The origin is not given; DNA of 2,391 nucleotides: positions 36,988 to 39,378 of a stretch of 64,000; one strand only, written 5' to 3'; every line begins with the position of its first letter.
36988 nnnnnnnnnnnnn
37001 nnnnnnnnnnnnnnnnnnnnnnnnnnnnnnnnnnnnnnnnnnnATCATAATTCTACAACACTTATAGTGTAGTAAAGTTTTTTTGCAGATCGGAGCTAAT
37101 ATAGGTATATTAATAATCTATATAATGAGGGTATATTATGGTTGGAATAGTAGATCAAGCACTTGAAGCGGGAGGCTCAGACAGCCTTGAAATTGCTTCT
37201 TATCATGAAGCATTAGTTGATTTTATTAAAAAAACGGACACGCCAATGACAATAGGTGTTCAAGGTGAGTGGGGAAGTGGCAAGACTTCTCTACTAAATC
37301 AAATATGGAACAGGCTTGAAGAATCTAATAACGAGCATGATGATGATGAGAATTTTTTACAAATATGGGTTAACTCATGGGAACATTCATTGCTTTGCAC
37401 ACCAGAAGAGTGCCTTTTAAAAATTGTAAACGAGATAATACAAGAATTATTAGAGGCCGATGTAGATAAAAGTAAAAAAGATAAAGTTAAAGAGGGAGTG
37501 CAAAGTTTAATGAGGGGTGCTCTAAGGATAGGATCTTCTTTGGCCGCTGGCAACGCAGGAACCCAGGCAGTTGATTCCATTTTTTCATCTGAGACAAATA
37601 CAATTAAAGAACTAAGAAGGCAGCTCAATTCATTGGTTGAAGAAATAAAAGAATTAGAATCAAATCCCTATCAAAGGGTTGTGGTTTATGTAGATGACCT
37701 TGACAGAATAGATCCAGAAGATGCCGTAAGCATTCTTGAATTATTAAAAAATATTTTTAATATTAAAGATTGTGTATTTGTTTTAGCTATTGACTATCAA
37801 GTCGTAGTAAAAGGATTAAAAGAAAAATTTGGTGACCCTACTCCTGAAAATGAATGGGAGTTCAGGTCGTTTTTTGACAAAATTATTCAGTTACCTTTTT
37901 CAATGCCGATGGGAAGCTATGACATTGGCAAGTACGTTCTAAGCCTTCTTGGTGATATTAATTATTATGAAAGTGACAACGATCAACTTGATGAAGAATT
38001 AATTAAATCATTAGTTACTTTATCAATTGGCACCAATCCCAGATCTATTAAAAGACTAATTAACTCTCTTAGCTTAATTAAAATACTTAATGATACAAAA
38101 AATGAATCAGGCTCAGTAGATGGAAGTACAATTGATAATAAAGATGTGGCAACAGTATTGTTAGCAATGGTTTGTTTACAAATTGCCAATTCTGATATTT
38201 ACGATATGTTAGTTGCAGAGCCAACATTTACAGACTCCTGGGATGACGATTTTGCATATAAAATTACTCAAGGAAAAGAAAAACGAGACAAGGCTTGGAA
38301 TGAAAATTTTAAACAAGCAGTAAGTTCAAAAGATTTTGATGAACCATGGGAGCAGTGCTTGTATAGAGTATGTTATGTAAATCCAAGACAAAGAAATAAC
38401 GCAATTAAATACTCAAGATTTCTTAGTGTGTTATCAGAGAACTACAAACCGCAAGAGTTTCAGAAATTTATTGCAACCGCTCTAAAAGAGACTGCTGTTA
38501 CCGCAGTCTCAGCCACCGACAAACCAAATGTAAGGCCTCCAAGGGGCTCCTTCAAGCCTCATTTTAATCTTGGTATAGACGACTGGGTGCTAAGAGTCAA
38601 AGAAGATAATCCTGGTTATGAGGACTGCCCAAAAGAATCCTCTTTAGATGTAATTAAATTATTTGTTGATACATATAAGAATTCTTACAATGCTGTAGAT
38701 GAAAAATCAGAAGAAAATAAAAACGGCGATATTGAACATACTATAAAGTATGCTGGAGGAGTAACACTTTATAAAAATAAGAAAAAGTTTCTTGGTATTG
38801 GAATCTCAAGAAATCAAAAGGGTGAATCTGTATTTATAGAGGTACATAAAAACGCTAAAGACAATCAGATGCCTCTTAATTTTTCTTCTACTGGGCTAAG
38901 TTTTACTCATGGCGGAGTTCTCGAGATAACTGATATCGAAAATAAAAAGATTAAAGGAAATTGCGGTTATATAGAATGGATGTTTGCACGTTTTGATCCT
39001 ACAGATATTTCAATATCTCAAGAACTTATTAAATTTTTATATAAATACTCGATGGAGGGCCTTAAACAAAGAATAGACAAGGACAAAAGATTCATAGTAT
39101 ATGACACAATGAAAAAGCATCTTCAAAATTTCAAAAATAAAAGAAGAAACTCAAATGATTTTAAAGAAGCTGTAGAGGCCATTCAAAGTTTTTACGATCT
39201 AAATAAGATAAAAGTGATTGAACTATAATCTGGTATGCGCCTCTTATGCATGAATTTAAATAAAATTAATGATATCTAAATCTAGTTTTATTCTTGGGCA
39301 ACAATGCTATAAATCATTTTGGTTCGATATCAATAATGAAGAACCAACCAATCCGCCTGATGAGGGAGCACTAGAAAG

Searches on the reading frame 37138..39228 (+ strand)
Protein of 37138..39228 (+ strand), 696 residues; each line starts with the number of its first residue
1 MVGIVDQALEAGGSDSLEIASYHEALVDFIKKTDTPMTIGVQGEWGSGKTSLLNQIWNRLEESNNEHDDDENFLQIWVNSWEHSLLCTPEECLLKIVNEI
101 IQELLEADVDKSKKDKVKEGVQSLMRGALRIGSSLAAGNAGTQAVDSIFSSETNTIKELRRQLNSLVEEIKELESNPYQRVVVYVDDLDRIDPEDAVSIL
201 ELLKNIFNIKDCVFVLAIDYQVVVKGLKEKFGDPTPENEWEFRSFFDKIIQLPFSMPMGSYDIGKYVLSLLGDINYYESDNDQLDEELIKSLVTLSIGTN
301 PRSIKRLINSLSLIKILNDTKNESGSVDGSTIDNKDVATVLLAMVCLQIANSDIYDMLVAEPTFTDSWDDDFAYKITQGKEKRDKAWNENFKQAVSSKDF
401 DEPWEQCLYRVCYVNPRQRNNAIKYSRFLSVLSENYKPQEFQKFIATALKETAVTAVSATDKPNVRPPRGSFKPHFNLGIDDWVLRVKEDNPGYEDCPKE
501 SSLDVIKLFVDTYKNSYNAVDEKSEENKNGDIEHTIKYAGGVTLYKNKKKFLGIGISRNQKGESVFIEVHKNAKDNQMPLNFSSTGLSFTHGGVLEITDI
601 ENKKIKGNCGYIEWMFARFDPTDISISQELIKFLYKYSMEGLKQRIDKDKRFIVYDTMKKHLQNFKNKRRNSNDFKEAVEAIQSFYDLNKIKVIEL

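Call 3: search_protein_families(library=pfam, proteins=[window:37138-39228:+], max_evalue=0.01)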
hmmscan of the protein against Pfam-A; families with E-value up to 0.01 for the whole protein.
window:37138-39228:+ (696 aa): 9 families
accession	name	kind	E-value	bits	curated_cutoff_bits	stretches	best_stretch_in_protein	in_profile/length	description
PF07693.20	KAP_NTPase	-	1.4e-37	130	20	1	21-315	3-290/293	KAP family P-loop domain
PF13191.12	AAA_16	-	1.4e-06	29.3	32.6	1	33-203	19-156/167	AAA ATPase domain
PF13401.12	AAA_22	-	2.1e-06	28.5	27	1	41-218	10-122/130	AAA domain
PF01637.24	ATPase_2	-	2.1e-05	24.9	33.2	1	34-207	18-139/225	ATPase domain predominantly from Archaea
PF25199.1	nSTAND_NTPase5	-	2.1e-05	24.8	34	0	24-61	26-66/145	Novel STAND NTPase 5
PF24883.2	NPHP3_N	-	4.3e-05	24.2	24.8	0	143-209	89-152/164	Nephrocystin 3, N-terminal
PF00931.28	NB-ARC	-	0.00021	21.1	23.5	1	24-125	6-97/248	NB-ARC domain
PF05729.18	NACHT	-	0.00093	19.5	26.7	0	38-69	2-33/167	NACHT domain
PF17261.7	DUF5327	-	0.0079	17.3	27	0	656-688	10-41/95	Family of unknown function (DUF5327)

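Call 4: search_protein_families(library=padloc, proteins=[window:37138-39228:+], max_evalue=0.01)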
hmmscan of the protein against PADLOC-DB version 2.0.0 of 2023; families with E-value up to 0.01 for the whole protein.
window:37138-39228:+ (696 aa): 8 families
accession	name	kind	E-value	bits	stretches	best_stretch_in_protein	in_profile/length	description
PDLC02361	PifA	-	3.5e-31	106.5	1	6-313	8-315/720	PifA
PDLC04959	PDC-S20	-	1.5e-27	95.3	1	15-387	19-384/464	-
PDLC02209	QatA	-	2e-25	87.5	2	153-279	175-305/646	-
PDLC04958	PDC-S20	-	7.2e-22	76.3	1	25-318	17-314/458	-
PDLC04957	PDC-S20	-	3e-21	74.4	1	26-322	20-321/446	-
PDLC02210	QatA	-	4e-17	60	2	154-271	178-293/593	-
PDLC04956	PDC-S20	-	1.3e-16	59.1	1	36-321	35-326/450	-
PDLC04140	mad8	-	0.0021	15.6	1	23-169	14-113/314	mads_8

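Call 5: search_protein_families(library=ncbifam, proteins=[window:37138-39228:+], max_evalue=0.01)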
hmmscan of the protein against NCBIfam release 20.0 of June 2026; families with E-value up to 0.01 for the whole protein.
window:37138-39228:+ (696 aa): 2 families
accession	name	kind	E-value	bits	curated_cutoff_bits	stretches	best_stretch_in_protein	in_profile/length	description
NF041923.1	QatA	equivalog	1.2e-28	100.2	600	2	156-277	177-302/628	Qat anti-phage system ATPase QatA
TIGR02928.1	TIGR02928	subfamily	1.3e-05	24.3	181.3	1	18-100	23-99/366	orc1/cdc6 family replication initiation protein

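Call 6: find_homologous_proteins(query=window:37138-39228:+)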
Query window:37138-39228:+ (696 aa): 5829 proteins with E <= 0.001 among 8000 candidates; the best 120 are listed.
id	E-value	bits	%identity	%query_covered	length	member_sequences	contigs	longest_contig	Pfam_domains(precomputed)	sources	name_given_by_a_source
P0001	0.0e+0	1495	95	100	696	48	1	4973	PF07693.21,PF13401.13,PF01637.25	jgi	-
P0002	0.0e+0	1371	86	100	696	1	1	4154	PF07693.21,PF24883.3,PF13401.13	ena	-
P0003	0.0e+0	1353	86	100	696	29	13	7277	PF07693.21,PF24883.3,PF13401.13,PF01637.25,PF13191.13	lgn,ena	-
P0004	0.0e+0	1351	84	100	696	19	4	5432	PF07693.21,PF24883.3,PF13401.13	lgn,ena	-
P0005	0.0e+0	1350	85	100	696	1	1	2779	PF07693.21,PF24883.3,PF13401.13,PF01637.25,PF13191.13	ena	-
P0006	0.0e+0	1349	84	100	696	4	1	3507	PF07693.21,PF24883.3,PF13401.13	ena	-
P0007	0.0e+0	1346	85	100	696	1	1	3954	PF07693.21,PF24883.3,PF13401.13,PF01637.25,PF13191.13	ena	-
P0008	0.0e+0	1344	85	100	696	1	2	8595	PF07693.21,PF24883.3,PF13401.13,PF01637.25,PF13191.13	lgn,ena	-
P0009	0.0e+0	1343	84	100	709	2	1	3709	PF07693.21,PF13401.13,PF01637.25,PF13191.13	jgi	jgi:hypothetical protein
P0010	0.0e+0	1336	84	100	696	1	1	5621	PF07693.21,PF13401.13,PF01637.25,PF13191.13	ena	-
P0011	0.0e+0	1333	84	100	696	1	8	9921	PF07693.21,PF13401.13,PF01637.25,PF13191.13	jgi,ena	-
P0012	0.0e+0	1333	84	100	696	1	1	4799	PF07693.21,PF13401.13,PF01637.25,PF13191.13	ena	-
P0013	0.0e+0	1333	84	100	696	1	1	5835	PF07693.21,PF13401.13,PF01637.25,PF13191.13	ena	-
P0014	0.0e+0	1332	84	100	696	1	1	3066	PF07693.21,PF13401.13,PF01637.25,PF13191.13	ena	-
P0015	0.0e+0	1332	84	100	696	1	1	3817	PF07693.21,PF13401.13,PF01637.25,PF13191.13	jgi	-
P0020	0.0e+0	1265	79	100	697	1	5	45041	PF07693.21,PF13401.13,PF01637.25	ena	-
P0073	0.0e+0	1168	73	100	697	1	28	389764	PF07693.21,PF13401.13,PF13191.13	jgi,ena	jgi:hypothetical protein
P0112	2.2e-234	798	55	100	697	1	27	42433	PF07693.21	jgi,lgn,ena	-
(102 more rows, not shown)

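Call 7: find_encoding_contigs(protein=P0020, flank=8000, max_places=4)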
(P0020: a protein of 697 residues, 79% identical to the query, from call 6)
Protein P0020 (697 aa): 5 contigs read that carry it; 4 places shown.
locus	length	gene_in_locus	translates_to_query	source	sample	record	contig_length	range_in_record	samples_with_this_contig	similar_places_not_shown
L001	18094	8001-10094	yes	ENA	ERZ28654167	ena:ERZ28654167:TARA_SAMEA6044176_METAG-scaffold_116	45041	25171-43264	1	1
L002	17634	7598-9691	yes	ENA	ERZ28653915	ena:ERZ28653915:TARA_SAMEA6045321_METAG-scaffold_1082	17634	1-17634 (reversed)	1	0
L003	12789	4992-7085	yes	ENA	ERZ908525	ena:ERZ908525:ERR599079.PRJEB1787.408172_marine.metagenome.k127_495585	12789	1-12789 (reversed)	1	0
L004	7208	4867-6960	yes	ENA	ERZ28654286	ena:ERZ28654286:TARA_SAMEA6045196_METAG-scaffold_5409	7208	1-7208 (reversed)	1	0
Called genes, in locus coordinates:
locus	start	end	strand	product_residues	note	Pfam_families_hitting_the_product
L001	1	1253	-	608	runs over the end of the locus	PF05960:DUF885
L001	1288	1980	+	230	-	PF00378:ECH_1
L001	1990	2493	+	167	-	PF00583:Acetyltransf_1, PF13508:Acetyltransf_7 (weak)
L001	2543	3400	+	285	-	PF01027:Bax1-I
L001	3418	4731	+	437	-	PF01546:Peptidase_M20, PF07687:M20_dimer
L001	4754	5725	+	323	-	PF03060:NMO, PF01070:FMN_dh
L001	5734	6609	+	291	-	PF01488:Shikimate_DH (weak), PF02826:2-Hacid_dh_C, PF03446:NAD_binding_2, PF03807:F420_oxidored, PF14833:NAD_binding_11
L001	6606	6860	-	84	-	-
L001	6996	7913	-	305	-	PF21598:PvuRts1I-like_N, PF18491:SRA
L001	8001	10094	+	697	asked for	PF07693:KAP_NTPase, PF01637:ATPase_2 (faint), PF13401:AAA_22 (faint)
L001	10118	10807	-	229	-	PF04338:DUF481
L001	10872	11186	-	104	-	-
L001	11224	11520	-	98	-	-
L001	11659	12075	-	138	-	PF03819:MazG (weak)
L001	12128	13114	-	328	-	PF11397:GlcNAc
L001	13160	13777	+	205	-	PF13640:2OG-FeII_Oxy_3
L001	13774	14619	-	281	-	PF01418:HTH_6, PF01380:SIS, PF13580:SIS_2 (weak)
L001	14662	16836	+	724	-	PF00580:UvrD-helicase, PF13245:AAA_19, PF13604:AAA_30 (faint), PF01443:Viral_helicase1 (faint), PF13361:UvrD_C, PF13538:UvrD_C_2 (weak), PF21196:PcrA_UvrD_tudor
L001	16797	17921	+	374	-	PF03480:DctP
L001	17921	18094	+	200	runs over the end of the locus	PF21948:LplA-B_cat, PF03099:BPL_LplA_LipB (weak)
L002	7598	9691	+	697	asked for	PF07693:KAP_NTPase, PF01637:ATPase_2 (faint), PF13401:AAA_22 (faint)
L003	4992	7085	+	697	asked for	PF07693:KAP_NTPase, PF01637:ATPase_2 (faint), PF13401:AAA_22 (faint)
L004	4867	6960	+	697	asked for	PF07693:KAP_NTPase, PF01637:ATPase_2 (faint), PF13401:AAA_22 (faint)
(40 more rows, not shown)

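Call 8: find_encoding_contigs(protein=P0073, flank=8000, max_places=4)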
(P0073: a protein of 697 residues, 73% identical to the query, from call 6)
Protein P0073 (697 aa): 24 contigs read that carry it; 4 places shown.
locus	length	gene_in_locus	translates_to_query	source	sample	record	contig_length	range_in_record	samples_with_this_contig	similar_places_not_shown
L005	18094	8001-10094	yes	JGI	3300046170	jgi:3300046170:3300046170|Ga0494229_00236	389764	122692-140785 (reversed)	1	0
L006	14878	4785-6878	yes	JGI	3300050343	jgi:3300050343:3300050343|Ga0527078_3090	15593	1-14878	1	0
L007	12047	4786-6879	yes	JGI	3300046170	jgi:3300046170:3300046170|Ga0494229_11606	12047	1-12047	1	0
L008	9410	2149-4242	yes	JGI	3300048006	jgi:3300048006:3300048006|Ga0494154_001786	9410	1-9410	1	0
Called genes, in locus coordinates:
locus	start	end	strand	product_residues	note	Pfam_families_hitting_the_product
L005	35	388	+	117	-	-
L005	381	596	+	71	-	PF13560:HTH_31, PF01381:HTH_3, PF12844:HTH_19, PF13443:HTH_26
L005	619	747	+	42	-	-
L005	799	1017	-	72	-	PF13783:DUF4177 (faint)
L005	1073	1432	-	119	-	PF01050:MannoseP_isomer (weak), PF07883:Cupin_2, PF05899:Cupin_3 (weak)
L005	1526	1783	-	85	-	-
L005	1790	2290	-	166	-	-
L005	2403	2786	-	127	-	PF02077:SURF4 (faint), PF07681:DoxX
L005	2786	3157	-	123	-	PF04828:GFA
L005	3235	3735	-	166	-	PF00487:FA_desaturase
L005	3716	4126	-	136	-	PF00487:FA_desaturase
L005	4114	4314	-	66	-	-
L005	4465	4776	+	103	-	-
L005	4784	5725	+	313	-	PF01039:Carboxyl_trans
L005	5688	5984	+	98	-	PF01039:Carboxyl_trans (weak)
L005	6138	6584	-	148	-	PF06941:NT5C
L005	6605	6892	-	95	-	-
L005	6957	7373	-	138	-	-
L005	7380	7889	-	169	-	-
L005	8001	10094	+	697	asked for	PF07693:KAP_NTPase, PF13191:AAA_16 (faint), PF13401:AAA_22 (faint)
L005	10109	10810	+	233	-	PF00520:Ion_trans, PF08016:PKD_channel (faint)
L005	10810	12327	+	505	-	PF11074:DUF2779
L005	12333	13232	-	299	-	PF21598:PvuRts1I-like_N, PF18491:SRA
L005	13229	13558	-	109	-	-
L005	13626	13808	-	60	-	-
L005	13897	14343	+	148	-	-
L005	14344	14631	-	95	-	PF12650:DUF3784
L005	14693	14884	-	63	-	-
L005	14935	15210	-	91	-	-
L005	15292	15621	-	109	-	-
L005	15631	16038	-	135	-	PF05656:DUF805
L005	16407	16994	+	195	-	-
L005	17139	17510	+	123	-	PF07508:Recombinase (weak)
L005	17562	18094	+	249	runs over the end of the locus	PF04116:FA_hydroxylase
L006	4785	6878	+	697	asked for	PF07693:KAP_NTPase, PF13191:AAA_16 (faint), PF13401:AAA_22 (faint)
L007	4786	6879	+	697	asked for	PF07693:KAP_NTPase, PF13191:AAA_16 (faint), PF13401:AAA_22 (faint)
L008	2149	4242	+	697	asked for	PF07693:KAP_NTPase, PF13191:AAA_16 (faint), PF13401:AAA_22 (faint)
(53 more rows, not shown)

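Call 9: find_encoding_contigs(protein=P0112, flank=8000, max_places=4)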
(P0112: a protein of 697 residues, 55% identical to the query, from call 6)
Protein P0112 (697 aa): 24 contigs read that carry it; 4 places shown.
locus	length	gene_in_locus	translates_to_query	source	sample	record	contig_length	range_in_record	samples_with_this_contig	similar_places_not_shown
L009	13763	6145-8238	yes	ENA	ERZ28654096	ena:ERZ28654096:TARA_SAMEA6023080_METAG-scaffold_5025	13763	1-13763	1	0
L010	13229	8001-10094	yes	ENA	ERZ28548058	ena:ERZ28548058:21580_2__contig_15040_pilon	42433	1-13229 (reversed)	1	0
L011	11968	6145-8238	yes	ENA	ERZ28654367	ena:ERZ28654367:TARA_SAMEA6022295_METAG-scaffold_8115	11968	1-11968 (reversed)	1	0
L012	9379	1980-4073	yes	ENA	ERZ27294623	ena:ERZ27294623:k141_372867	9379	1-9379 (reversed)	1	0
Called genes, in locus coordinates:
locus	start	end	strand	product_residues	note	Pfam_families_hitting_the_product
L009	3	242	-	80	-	?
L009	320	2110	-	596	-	PF00009:GTP_EFTU, PF01926:MMR_HSR1 (weak), PF22042:EF-G_D2 (weak), PF03144:GTP_EFTU_D2, PF00679:EFG_C, PF21018:BipA_C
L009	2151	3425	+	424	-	PF01546:Peptidase_M20, PF07687:M20_dimer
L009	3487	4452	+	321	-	PF03060:NMO, PF01070:FMN_dh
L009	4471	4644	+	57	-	-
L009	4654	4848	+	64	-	-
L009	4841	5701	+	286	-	PF01488:Shikimate_DH (weak), PF02826:2-Hacid_dh_C (faint), PF03446:NAD_binding_2, PF03807:F420_oxidored, PF02153:PDH_N (weak), PF14833:NAD_binding_11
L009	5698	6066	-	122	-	-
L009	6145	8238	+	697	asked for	PF07693:KAP_NTPase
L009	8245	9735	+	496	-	PF01930:Cas_Cas4 (weak), PF11074:DUF2779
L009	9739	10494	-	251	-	PF00520:Ion_trans, PF08016:PKD_channel (weak)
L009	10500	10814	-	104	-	-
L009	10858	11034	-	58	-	-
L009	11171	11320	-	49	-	-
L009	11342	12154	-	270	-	PF22945:LEM-3_GIY-YIG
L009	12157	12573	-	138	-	PF03819:MazG (weak)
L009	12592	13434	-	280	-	PF01418:HTH_6, PF13580:SIS_2 (faint), PF01380:SIS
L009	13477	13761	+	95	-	?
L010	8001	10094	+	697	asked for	PF07693:KAP_NTPase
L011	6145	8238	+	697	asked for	PF07693:KAP_NTPase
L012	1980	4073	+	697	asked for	PF07693:KAP_NTPase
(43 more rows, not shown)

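Call 11: find_encoding_contigs(protein=P0011, flank=8000, max_places=5)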
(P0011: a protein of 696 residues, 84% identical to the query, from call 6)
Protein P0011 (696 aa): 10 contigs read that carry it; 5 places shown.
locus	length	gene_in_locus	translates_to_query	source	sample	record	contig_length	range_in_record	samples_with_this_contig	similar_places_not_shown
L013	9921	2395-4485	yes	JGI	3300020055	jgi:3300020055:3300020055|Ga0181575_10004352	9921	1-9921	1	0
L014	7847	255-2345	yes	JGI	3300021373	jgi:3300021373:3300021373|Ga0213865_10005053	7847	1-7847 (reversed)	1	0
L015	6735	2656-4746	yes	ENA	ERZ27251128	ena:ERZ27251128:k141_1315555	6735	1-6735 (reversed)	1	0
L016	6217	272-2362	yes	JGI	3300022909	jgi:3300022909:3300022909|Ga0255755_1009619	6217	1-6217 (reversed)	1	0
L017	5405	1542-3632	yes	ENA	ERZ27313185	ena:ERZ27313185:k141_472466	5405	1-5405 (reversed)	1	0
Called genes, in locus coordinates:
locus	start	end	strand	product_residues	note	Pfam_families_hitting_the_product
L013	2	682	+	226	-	?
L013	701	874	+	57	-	-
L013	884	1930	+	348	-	PF02826:2-Hacid_dh_C (weak), PF01488:Shikimate_DH (weak), PF03446:NAD_binding_2, PF03807:F420_oxidored, PF02153:PDH_N (weak), PF14833:NAD_binding_11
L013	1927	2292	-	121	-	-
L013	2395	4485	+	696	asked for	PF07693:KAP_NTPase, PF01637:ATPase_2 (faint), PF13191:AAA_16 (weak), PF13401:AAA_22 (faint)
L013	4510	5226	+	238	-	PF00520:Ion_trans, PF08016:PKD_channel (weak)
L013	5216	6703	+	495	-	PF01930:Cas_Cas4 (weak), PF11074:DUF2779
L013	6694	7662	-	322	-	PF21598:PvuRts1I-like_N, PF18491:SRA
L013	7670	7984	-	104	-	-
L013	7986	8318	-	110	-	-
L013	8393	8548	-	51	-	-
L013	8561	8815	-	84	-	-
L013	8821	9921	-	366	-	?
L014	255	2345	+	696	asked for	PF07693:KAP_NTPase, PF01637:ATPase_2 (faint), PF13191:AAA_16 (weak), PF13401:AAA_22 (faint)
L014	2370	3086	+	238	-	PF00520:Ion_trans, PF08016:PKD_channel (weak)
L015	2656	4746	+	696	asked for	PF07693:KAP_NTPase, PF01637:ATPase_2 (faint), PF13191:AAA_16 (weak), PF13401:AAA_22 (faint)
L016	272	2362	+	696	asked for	PF07693:KAP_NTPase, PF01637:ATPase_2 (faint), PF13191:AAA_16 (weak), PF13401:AAA_22 (faint)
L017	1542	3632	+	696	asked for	PF07693:KAP_NTPase, PF01637:ATPase_2 (faint), PF13191:AAA_16 (weak), PF13401:AAA_22 (faint)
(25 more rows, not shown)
